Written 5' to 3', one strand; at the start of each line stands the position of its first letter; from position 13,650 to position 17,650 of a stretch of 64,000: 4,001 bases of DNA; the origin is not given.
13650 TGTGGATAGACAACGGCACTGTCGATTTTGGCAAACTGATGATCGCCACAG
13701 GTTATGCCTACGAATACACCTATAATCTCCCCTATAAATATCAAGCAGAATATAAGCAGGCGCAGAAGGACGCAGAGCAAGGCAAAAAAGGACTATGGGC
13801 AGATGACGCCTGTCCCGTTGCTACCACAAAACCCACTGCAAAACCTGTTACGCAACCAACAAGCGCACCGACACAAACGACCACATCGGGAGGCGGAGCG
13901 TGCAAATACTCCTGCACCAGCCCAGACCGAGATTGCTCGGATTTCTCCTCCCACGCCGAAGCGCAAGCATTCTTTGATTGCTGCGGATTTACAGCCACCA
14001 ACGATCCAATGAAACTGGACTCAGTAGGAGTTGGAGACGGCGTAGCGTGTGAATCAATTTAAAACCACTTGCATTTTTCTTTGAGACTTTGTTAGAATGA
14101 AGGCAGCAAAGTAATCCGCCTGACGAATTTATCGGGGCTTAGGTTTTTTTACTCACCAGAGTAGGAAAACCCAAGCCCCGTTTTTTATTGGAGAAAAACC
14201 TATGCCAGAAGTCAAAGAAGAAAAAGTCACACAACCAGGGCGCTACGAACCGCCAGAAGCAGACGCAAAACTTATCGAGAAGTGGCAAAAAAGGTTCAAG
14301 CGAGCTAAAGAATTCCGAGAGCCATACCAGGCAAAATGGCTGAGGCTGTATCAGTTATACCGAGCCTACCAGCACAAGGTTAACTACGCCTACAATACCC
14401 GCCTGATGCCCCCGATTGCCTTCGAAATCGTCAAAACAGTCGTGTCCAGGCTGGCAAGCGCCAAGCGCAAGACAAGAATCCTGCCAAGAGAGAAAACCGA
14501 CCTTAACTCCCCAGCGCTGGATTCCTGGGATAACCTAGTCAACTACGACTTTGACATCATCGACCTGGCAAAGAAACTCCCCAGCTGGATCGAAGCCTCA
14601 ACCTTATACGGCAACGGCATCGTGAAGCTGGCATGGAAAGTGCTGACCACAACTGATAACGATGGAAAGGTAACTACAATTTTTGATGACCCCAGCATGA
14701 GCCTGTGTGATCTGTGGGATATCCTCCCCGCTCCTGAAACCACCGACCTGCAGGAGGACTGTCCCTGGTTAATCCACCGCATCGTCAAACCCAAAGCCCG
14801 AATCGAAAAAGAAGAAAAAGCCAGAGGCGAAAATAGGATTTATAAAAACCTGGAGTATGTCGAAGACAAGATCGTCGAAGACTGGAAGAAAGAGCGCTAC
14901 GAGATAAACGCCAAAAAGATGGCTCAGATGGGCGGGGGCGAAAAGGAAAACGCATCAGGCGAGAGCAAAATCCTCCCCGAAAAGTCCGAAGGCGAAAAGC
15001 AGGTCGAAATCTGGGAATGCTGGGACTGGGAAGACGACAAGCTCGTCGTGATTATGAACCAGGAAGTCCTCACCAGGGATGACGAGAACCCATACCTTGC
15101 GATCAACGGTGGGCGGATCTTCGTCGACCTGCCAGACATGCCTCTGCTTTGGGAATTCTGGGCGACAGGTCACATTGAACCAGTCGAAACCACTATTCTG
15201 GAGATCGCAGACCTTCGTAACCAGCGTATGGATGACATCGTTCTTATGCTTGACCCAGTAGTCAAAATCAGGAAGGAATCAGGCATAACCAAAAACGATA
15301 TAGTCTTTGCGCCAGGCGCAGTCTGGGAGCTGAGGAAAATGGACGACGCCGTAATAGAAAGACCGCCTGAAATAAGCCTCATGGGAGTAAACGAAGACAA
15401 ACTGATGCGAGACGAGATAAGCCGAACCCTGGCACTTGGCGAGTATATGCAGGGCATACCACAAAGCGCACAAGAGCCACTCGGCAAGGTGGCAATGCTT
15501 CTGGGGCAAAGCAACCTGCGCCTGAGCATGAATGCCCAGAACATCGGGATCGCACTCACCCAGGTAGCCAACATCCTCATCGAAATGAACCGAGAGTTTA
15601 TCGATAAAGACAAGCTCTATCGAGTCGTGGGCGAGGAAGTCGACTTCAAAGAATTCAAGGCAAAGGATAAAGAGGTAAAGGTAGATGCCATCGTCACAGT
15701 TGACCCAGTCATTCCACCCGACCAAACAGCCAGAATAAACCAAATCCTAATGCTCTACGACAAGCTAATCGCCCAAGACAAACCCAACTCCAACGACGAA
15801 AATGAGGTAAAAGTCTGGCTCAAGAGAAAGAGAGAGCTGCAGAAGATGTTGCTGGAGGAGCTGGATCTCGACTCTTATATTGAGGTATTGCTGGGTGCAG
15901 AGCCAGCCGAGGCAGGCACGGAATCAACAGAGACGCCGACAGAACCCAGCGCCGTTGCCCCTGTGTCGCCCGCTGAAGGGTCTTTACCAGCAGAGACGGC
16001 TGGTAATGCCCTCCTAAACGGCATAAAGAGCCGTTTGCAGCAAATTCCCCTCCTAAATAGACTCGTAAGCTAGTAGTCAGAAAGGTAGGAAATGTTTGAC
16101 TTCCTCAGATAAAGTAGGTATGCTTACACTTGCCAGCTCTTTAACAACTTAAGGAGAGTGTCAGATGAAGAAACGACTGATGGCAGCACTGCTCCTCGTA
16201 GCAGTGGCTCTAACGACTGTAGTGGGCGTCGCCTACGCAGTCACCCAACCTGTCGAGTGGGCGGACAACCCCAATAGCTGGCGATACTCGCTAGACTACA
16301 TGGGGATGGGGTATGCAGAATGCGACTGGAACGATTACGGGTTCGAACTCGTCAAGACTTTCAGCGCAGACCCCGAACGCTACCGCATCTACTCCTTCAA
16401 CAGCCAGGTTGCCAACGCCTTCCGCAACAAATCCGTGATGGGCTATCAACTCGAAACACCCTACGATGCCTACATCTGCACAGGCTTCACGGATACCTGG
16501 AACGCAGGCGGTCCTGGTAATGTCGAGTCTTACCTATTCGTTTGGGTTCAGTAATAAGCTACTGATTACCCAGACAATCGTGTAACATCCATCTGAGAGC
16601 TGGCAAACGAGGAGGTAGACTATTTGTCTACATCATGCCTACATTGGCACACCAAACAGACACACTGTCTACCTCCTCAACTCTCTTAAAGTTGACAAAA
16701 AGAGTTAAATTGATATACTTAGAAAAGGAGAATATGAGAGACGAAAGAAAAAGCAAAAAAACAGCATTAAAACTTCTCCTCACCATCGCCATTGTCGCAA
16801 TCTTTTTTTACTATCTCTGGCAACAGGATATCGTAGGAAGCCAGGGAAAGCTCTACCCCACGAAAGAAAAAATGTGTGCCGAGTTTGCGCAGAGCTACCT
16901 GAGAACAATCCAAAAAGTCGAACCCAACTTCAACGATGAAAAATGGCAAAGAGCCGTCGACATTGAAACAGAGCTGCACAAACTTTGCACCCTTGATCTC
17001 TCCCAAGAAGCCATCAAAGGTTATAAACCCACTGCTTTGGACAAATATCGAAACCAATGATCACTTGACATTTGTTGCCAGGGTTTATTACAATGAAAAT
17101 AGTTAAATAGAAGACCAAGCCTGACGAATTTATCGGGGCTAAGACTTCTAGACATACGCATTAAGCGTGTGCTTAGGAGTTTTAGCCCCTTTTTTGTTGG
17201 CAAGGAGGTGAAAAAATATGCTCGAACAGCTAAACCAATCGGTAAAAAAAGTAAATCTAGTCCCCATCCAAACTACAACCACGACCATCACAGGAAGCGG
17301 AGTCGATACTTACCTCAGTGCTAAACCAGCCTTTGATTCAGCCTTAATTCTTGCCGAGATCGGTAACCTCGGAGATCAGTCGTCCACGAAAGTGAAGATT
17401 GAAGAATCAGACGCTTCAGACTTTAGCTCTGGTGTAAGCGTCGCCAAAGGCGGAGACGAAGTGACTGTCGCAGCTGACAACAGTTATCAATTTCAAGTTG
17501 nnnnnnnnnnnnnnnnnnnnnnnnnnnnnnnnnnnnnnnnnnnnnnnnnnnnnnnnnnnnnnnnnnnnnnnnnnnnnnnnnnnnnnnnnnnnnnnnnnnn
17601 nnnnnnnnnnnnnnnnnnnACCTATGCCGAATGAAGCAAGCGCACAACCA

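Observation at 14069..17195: Two paralogous promoter - conserved 22-mer - intrinsic terminator leader modules upstream of the portal gene and of the head gene cluster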

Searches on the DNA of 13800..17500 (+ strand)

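Call 9: search_rna_families(source=window, start=13800, end=17500, threshold=evalue, max_evalue=10)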
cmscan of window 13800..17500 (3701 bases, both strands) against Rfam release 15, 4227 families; matches with E-value up to 10: 5.
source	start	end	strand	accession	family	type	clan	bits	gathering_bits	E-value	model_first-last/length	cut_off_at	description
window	14134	14235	-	RF02822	Srn266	Gene; sRNA;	-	21.8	63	2.7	1-112/112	no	Streptococcus RNA 266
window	16750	16792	-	RF00331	snoZ169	Gene; snRNA; snoRNA; CD-box;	-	20.3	55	5.3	1-69/69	no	Small nucleolar RNA Z169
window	14132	14182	-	RF03831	mir-627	Gene; miRNA;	-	19.4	86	1.2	1-87/87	no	mir-627 microRNA precursor family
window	14134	14179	-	RF01025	mir-934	Gene; miRNA;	-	18.5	80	5.2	1-83/83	no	mir-934 microRNA precursor family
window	14127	14235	-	RF01225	ACA64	Gene; snRNA; snoRNA; HACA-box;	-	18.4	35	1.1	1-128/128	no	Small nucleolar RNA ACA64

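Call 76: search_rna_families(sources=[L081, L082, L106, L256, L068, L010, L035, L080], threshold=evalue, max_evalue=1)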
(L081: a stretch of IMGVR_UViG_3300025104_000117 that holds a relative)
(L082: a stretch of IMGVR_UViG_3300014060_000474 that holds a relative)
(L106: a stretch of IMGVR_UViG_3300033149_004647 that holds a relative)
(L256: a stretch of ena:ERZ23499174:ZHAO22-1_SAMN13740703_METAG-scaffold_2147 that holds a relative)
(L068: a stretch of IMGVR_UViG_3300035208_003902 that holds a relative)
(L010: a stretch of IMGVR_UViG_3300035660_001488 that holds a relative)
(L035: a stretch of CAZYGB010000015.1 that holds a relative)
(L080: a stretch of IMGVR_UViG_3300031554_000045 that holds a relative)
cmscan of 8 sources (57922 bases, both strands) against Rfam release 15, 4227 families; matches with E-value up to 1: 1.
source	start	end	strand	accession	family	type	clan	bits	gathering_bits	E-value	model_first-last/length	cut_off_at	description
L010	864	935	-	RF02480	GlsR14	Gene; snRNA; snoRNA; CD-box;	-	23.4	90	0.28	1-68/68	no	Small nucleolar RNA GlsR14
